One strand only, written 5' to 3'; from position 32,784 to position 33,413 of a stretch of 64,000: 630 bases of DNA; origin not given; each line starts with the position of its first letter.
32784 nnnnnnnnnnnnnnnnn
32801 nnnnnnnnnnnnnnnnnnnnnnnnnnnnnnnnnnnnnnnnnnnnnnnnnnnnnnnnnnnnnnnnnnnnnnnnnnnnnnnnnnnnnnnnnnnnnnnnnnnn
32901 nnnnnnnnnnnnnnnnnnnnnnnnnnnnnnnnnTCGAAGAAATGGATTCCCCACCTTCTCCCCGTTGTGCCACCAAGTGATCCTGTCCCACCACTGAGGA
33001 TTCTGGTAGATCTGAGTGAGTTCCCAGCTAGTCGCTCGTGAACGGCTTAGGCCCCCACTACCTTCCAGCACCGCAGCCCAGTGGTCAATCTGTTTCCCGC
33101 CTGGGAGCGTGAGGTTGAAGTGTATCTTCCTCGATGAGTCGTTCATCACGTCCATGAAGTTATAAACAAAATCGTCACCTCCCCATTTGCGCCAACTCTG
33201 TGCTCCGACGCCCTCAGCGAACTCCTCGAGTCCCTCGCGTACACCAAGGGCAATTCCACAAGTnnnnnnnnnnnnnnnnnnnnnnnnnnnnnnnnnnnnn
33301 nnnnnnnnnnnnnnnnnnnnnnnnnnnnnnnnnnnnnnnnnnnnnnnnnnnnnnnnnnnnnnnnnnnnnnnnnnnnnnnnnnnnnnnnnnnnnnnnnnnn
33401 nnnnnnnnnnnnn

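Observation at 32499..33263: Unrecognised 110-aa toxin domain and cognate immunity gene with a composition shift at the HINT cleavage site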

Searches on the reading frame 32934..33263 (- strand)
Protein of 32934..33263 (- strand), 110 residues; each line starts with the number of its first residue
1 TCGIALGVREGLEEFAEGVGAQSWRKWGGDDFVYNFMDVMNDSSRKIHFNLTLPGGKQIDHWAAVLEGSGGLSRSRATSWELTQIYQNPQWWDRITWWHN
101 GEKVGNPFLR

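Call 7: search_protein_families(library=pfam, proteins=[window:32934-33263:-], max_evalue=1)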
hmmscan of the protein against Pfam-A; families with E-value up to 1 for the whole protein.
seq(110 aa): 1 family
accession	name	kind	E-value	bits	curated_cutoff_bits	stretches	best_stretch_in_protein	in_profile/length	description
PF16132.11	DUF4843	-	0.84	9.6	34.5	0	71-97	118-144/163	Domain of unknown function (DUF4843)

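Call 8: search_protein_families(library=ncbifam, proteins=[window:32934-33263:-], max_evalue=1)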
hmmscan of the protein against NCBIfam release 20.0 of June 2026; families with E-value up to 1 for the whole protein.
seq(110 aa): 0 families

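Call 10: find_homologous_proteins(query=window:32934-33263:-, max_evalue=0.01)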
Query seq(110 aa): 1 candidates shared short words with the query, none scored E <= 0.01.

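Call 12: search_solved_structures(query=window:32934-33263:-, max_evalue=10)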
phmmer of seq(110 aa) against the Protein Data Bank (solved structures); distinct sequences matched with E-value up to 10: 4.
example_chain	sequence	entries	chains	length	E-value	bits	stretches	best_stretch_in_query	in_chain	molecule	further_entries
1qg3_A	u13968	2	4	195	0.83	12.9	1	43-88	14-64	PROTEIN (INTEGRIN BETA-4 SUBUNIT) | Integrin beta-4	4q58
3f7q_A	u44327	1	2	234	1.2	12.4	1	43-88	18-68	Integrin beta-4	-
3f7p_C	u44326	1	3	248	1.3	12.3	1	43-88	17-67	Integrin beta-4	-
3f7r_A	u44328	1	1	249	1.3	12.3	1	43-88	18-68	Integrin beta-4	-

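Call 13: search_protein_families(library=padloc, proteins=[window:32934-33263:-], max_evalue=1)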
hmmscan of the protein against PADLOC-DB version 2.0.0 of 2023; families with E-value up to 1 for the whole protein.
seq(110 aa): 0 families

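Call 19: predict_structure(protein=window:32934-33263:-)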
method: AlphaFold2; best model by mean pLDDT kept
length: 110 residues; sequences in the alignment: 1
mean_pLDDT: 49.5   pTM: 0.45
mean pLDDT of the five models: 49.5, 45.8, 38.6, 37.9, 36.3
residues with pLDDT >= 90: 0; 70-90: 0; 50-70: 57; < 50: 53
segments of 3 or more residues with pLDDT < 50: 1-11, 18-45, 64-72, 108-110
pLDDT, mean of each block of 10 residues (from residue 1): 33 48 36 35 51 64 44 52 60 65 56
secondary structure, 60 per line:
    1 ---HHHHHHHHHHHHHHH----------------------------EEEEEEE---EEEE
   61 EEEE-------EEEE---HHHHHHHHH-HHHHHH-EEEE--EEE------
elements in order: H4-18 E47-53 E57-64 E72-75 H79-87 H89-94 E96-99 E102-104

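Call 22: search_protein_representatives(protein=window:32934-33263:-)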
Query: 110 residues. Proteins with E-value up to 0.001 (for the whole library): 239; up to 1e-10: 91; up to 1e-30: 1. The best 150 are listed.
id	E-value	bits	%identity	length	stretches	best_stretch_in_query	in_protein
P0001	1.7e-71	254.3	100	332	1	1-110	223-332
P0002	1.4e-28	115.7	57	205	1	4-108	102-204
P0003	3.9e-26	107.7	49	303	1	4-110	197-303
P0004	3.5e-25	104.6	62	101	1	29-108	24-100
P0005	6.5e-25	103.8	50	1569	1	3-108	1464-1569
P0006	8.3e-25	103.4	48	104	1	6-109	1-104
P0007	2.3e-22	95.6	51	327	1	3-108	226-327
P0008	4.1e-22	94.7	50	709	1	3-108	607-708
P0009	7.0e-22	94.0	48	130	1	3-108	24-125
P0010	1.5e-21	92.9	47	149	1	4-108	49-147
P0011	4.5e-21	91.4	45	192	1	4-108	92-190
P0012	1.4e-20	89.8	47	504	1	4-108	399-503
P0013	4.6e-20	88.1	50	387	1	4-108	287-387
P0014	5.5e-20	87.9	47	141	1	3-108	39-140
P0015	2.6e-19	85.7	48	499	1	3-108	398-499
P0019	1.0e-18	83.7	48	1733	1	4-109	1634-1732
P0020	2.9e-18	82.3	42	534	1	4-110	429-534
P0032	1.3e-15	73.7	46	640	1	11-108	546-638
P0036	3.4e-15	72.4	47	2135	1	3-108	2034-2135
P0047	6.2e-14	68.3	45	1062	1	4-108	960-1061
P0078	1.3e-11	60.9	39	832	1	5-108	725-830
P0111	1.6e-09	54.1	40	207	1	4-108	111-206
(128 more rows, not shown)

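Call 24: search_protein_families(library=pfam, proteins=[P0005, P0019, P0036, P0047, P0008, P0012, P0078, P0032, P0020], max_evalue=0.01)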
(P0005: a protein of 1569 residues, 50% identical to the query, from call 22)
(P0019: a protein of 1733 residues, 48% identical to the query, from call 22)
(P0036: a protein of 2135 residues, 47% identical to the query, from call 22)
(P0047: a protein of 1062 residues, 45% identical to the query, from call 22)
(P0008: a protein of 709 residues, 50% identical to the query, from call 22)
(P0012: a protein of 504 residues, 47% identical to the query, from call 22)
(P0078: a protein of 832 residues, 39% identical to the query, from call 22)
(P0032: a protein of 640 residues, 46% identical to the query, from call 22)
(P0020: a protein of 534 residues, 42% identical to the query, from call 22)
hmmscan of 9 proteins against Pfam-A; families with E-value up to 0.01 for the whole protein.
P0005 (1569 aa): 1 family
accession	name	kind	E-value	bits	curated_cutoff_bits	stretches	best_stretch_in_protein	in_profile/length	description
PF20041.5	DUF6443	-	3.2e-32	112.1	27.8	1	62-185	8-128/137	Domain of unknown function (DUF6443)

P0019 (1733 aa): 2 families
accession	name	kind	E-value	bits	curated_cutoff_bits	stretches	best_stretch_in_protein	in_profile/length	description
PF05593.20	RHS_repeat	-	4.7e-25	87.8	22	3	594-626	6-37/38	RHS Repeat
PF22721.1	TBP-TOTE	-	0.0027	17.7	27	0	532-555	42-65/78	TATA-binding-like protein domain of the TOTE conflict systems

P0036 (2135 aa): 5 families
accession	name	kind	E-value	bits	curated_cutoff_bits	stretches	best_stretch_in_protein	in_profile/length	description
PF13517.12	FG-GAP_3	-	7.6e-24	84.5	26.9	3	405-477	1-61/61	FG-GAP-like repeat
PF03534.18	SpvB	-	8.1e-22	78.2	22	1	106-332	3-235/287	Salmonella virulence plasmid 65kDa B protein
PF01839.29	FG-GAP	-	2.1e-19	69.4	22.1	0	696-724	4-34/37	FG-GAP repeat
PF05593.20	RHS_repeat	-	1e-14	54.9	22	1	1105-1138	5-38/38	RHS Repeat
PF12256.14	TcdB_toxin_midN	-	1.4e-13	51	24.8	1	751-882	26-164/181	Insecticide toxin TcdB middle/N-terminal region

P0047 (1062 aa): 0 families

P0008 (709 aa): 0 families

P0012 (504 aa): 0 families

P0078 (832 aa): 0 families

P0032 (640 aa): 0 families

P0020 (534 aa): 0 families

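Call 27: find_homologous_proteins(query=A1, max_evalue=0.001)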
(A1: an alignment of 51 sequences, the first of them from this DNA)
Query A1 (51 sequences) (110 aa, profile of the alignment): 94 proteins with E <= 0.001 among 994 candidates.
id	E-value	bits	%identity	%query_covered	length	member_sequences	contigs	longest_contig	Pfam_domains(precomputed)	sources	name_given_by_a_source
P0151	1.2e-38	149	53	95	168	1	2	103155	-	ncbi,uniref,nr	ncbi:hypothetical protein Q0590_28220 [Rhodocytophaga aerolata]|uniref:Bacterial CdiA-CT RNAse A dom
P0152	1.2e-38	149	45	95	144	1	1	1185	-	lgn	-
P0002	2.9e-38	148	56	95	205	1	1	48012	-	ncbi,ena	-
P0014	7.4e-38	147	45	95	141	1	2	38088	-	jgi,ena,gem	-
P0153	8.2e-38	147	44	95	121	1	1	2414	-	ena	-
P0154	1.0e-37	146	50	95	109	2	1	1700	-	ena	-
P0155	2.9e-37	145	54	95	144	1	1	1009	-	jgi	jgi:hypothetical protein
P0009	1.2e-36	143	46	95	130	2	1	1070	-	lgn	-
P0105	1.2e-36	143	37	95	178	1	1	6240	PF07591.16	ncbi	-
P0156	2.2e-36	142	39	95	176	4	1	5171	-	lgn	-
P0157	3.8e-36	141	43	95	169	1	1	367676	-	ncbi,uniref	ncbi:hypothetical protein ACR780_10130 [Sphingobacterium faecium]|uniref:hypothetical protein n=1 Ta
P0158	2.5e-35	139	41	97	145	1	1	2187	-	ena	-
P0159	2.6e-35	139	32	95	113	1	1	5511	-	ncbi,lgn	-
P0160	4.0e-35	138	41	95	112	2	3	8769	-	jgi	jgi:hypothetical protein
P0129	6.3e-35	137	36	95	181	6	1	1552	-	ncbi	-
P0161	9.2e-35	137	37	95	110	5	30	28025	-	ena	-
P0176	3.8e-32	128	40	95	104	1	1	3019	-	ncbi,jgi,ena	ncbi:MAG TPA: hypothetical protein VIK18_10400 [Pirellulales bacterium]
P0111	3.5e-26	109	36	95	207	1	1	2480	PF14449.12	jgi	jgi:hypothetical protein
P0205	4.3e-21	93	32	95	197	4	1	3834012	-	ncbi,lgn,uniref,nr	ncbi:hypothetical protein [Cellulomonas palmilytica]|uniref:hypothetical protein n=1 Tax=Cellulomona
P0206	1.0e-20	92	33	97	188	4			-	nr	nr:RHS repeat-associated core domain-containing protein [Apibacter sp. HY039]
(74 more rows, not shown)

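Call 28: search_solved_structures(query=A1, max_evalue=10, show_alignments=2)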
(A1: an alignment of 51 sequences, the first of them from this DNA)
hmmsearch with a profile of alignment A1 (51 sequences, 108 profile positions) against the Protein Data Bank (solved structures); distinct sequences matched with E-value up to 10: 1.
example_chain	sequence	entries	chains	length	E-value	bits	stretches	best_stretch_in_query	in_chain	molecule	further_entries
7n61_0A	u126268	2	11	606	0.8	13.1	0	23-62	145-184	Flagellar WD repeat-containing protein Pf20 | FAP178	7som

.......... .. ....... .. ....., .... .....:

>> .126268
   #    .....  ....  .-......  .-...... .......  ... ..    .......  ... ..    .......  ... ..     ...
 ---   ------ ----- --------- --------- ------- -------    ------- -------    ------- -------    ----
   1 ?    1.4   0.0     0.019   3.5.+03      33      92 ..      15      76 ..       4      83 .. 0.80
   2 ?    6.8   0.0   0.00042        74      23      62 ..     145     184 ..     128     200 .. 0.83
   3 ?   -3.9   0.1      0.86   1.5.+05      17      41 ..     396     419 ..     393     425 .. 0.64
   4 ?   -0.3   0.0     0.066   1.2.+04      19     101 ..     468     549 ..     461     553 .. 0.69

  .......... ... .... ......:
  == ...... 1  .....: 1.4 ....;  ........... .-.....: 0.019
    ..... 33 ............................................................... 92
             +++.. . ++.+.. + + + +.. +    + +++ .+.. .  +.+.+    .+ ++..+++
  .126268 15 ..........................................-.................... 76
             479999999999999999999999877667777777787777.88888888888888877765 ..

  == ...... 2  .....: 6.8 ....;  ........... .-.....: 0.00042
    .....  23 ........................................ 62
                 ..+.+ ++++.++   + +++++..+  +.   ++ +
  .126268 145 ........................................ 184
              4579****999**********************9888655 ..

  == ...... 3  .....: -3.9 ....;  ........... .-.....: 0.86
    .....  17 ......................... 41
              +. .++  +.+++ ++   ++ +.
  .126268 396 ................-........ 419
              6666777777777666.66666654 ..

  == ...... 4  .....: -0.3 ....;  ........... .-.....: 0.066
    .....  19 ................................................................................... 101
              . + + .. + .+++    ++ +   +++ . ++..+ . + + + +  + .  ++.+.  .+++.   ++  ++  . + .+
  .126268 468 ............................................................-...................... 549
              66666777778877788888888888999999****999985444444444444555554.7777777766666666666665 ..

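Call 29: search_protein_families(library=pfam, alignment_id=A1, max_evalue=1)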
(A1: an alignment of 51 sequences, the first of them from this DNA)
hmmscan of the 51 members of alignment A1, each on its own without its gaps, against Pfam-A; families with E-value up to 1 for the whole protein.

A. member 1, seq(110 aa): 1 family
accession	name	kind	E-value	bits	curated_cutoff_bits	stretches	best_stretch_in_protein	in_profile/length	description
PF16132.11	DUF4843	-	0.84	9.6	34.5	0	71-97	118-144/163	Domain of unknown function (DUF4843)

B. families by the number of members that match (of 51 scanned): 17 families
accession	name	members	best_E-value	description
PF07806.16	Nod_GRP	1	0.0019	Nodule-specific GRP repeat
PF24820.1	Diguanyl_cycl_sensor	1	0.017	Diguanylate cyclase-like sensor domain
PF18099.7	CBM_35_2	1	0.019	Carbohydrate binding module (family 35)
PF01670.23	Glyco_hydro_12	1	0.037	Glycosyl hydrolase family 12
PF01935.23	DUF87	1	0.042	Helicase HerA, central domain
PF15024.11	Glyco_transf_18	1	0.043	Glycosyltransferase family 18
PF02783.20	MCR_beta_N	1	0.072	Methyl-coenzyme M reductase beta subunit, N-terminal domain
PF13024.11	DUF3884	1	0.087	Protein of unknown function (DUF3884)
PF24117.1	DUF7391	1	0.11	Family of unknown function (DUF7391)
PF19581.5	Glyoxalase_7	1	0.13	Glyoxalase superfamily protein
PF10081.15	Abhydrolase_9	1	0.16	Alpha/beta-hydrolase family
PF00536.37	SAM_1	1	0.16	SAM domain (Sterile alpha motif)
PF11417.13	Inhibitor_G39P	1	0.17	Loader and inhibitor of phage G40P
PF21384.2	Cas3_I-F_Cas2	1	0.18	CRISPR-associated nuclease/helicase Cas3, I-F/YPEST, Cas2 domain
PF00544.25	Pectate_lyase_4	1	0.21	Pectate lyase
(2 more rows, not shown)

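Call 31: search_protein_families(library=pfam, proteins=[P0151, P0157, P0205, P0206, P0111], max_evalue=10)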
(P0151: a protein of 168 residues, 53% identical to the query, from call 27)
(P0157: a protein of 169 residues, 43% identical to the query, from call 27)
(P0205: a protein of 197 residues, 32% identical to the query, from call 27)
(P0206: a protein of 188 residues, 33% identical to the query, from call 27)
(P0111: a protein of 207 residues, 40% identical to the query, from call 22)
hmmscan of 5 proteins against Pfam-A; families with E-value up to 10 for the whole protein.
P0151 (168 aa): 0 families

P0157 (169 aa): 1 family
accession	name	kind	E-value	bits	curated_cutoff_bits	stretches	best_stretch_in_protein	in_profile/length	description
PF17865.7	AAA_lid_5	-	0.2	12.4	22.7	1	27-57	67-97/104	Midasin AAA lid domain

P0205 (197 aa): 1 family
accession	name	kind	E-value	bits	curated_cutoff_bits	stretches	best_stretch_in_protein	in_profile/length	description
PF19802.4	DUF6285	-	0.19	12.9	28.1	1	19-93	15-89/91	Domain of unknown function (DUF6285)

P0206 (188 aa): 1 family
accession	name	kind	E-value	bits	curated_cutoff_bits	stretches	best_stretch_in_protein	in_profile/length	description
PF17780.6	OCRE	-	0.0074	16.7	24.7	1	19-50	10-43/52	OCRE domain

P0111 (207 aa): 1 family
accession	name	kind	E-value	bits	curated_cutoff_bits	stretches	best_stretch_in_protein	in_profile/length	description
PF14449.11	PT-TG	-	1.1e-08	35.3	23.5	1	40-98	5-61/68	Pre-toxin TG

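Call 32: list_cluster_members(proteins=[P0151, P0205, P0001])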
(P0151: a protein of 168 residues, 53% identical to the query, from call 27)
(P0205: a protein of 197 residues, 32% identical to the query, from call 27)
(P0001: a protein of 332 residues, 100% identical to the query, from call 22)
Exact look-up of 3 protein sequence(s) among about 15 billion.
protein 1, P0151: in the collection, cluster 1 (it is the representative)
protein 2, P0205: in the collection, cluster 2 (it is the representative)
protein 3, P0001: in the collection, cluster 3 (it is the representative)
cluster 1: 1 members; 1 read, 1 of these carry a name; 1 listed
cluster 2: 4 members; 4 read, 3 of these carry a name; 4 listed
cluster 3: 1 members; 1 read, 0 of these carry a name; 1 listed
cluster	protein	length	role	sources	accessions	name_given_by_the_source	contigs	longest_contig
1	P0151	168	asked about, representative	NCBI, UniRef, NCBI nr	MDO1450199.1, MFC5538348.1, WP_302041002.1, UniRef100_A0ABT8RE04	hypothetical protein Q0590_28220 [Rhodocytophaga aerolata] | Bacterial CdiA-CT RNAse A domain-containing protein n=1 Tax=Rhodocytophaga aerolata ... | hypothetical protein [Rhodocytophaga aerolata]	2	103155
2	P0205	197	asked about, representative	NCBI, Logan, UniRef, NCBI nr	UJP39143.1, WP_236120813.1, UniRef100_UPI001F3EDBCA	hypothetical protein [Cellulomonas palmilytica] | hypothetical protein n=1 Tax=Cellulomonas palmilytica TaxID=2608402 RepID=UPI001F3EDBCA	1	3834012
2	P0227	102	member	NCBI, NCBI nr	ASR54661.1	hypothetical protein CBP52_05520 [Cellulomonas sp. PSBB021]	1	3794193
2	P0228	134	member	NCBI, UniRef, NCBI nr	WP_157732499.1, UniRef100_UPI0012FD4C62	hypothetical protein [Cellulomonas sp. PSBB021] | hypothetical protein n=1 Tax=Cellulomonas sp. PSBB021 TaxID=2003551 RepID=UPI0012FD4C62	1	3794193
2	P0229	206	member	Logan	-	-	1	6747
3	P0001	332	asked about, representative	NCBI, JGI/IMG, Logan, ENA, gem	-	-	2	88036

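Call 36: find_encoding_contigs(protein=P0002, flank=6000, max_places=3)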
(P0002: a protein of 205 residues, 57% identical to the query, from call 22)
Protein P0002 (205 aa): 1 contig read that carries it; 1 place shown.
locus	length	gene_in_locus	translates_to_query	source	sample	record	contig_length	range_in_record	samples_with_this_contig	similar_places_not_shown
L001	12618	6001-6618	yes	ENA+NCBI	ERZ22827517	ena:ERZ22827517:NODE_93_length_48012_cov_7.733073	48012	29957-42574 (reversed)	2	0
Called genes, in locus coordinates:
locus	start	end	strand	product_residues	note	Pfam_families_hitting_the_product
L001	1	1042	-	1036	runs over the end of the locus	PF18135:Type_ISP_C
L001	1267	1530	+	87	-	-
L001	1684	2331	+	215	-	-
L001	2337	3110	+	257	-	PF27235:AF_1680 (faint)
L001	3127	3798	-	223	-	PF04471:Mrr_cat, PF22722:NA-iREase1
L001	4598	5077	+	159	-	-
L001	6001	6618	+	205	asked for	-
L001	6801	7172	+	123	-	-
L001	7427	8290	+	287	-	-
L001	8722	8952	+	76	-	-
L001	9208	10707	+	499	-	-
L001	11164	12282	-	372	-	-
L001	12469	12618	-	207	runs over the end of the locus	PF14681:UPRTase, PF00156:Pribosyltran (weak)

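Call 43: predict_structure(alignment_id=A2)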
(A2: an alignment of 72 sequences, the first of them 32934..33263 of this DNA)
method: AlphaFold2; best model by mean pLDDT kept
length: 110 residues; sequences in the alignment: 72
mean_pLDDT: 92.4   pTM: 0.85
mean pLDDT of the five models: 92.4, 92.3, 91.1, 90.0, 88.8
residues with pLDDT >= 90: 90; 70-90: 19; 50-70: 1; < 50: 0
segments of 3 or more residues with pLDDT < 50: none
pLDDT, mean of each block of 10 residues (from residue 1): 87 93 82 91 95 94 95 91 97 96 94
secondary structure, 60 per line:
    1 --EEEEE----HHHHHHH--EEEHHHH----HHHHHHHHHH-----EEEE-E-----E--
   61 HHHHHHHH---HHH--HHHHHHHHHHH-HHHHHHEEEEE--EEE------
elements in order: E3-7 H12-18 E21-23 H24-27 H32-41 E47-50 H61-68 H77-87 H89-94 E95-99 E102-104

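Call 45: find_related_loci(query=A3, collection=genome_contigs, flank=6000)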
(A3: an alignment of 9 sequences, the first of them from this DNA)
Query A3 (110 aa) in genome_contigs; peptide patterns used: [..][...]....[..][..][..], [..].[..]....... (x = any residue, [..] = any of these).
71 stretches matched a pattern; 15 encode a relative of the query (tblastn E <= 1e-3); 15 distinct loci.
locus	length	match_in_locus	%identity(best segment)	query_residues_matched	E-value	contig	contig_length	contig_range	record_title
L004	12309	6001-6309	56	4-108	6e-35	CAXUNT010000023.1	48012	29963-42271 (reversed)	MAG TPA_asm: uncultured Armatimonadales bacterium isolate public_SRR14722125_metawrap_bin.1 genome assembly, contig: pub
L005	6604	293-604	53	4-108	2e-34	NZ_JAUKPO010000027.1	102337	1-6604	Rhodocytophaga aerolata strain KACC 12507 NODE_27_length_102337_cov_87.943372, whole genome shotgun sequence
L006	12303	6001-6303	47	4-108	7e-29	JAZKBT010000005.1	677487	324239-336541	MAG: Bacteroidota bacterium isolate ADI_H3L2_122-bin003 ADIH3L2_B003_0_000000000005, whole genome shotgun sequence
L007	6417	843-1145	49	4-108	3e-28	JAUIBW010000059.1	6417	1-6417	MAG: Bacteroidia bacterium isolate 6_bin.65 NODE_12224_length_6417_cov_1.839905, whole genome shotgun sequence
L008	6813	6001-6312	45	1-108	6e-27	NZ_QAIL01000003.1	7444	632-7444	Pedobacter sp. HMWF019 NODE_3_length_7356_cov_12.534665, whole genome shotgun sequence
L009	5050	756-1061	47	4-108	2e-26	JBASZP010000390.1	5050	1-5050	MAG: Daejeonella sp. isolate MFD10499_ilm_asm_bin4 k127_179231, whole genome shotgun sequence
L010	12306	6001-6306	45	4-108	5e-24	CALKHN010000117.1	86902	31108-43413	MAG TPA_asm: uncultured Sphingobacteriales bacterium isolate SRR3997478_bin.92_CONCOCT_v1.1_MAG genome assembly, contig:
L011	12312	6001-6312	44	2-108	3e-23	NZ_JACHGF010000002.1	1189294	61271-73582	Rhabdobacter roseus strain DSM 105074 Ga0415339_02, whole genome shotgun sequence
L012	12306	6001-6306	42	4-108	4e-21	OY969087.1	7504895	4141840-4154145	MAG: uncultured delta proteobacterium isolate MFD01721.bin.c.1 genome assembly, chromosome: 1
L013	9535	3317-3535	48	36-108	2e-19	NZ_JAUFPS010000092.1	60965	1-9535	Mucilaginibacter flavus strain CECT 7857 soapdenovo_K_83_92, whole genome shotgun sequence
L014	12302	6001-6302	46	4-108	2e-17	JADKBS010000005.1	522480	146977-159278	MAG: Saprospiraceae bacterium isolate OdNE_18-Q3-R46-58_BAT3C.319 tig00001943-10-5190430, whole genome shotgun sequence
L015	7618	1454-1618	53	54-108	1e-15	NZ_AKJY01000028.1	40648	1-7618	Chryseobacterium populi strain CF314 PMI13_contig_31, whole genome shotgun sequence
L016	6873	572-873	52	4-108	5e-21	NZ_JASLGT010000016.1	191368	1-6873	MAG: Niabella sp. isolate SHSU.bins.483 k141_2522011, whole genome shotgun sequence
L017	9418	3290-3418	58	66-108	7e-11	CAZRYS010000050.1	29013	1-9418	MAG TPA_asm: uncultured Terrimonas sp. isolate SRP344714_co1_263 genome assembly, contig: NODE_3178_length_29013_cov_30.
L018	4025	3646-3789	46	32-82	6e-7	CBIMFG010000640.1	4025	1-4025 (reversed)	MAG TPA_asm: uncultured Niastella sp. isolate SRR16817041_binner13_Refined_41 genome assembly, contig: ERZ27393765.11771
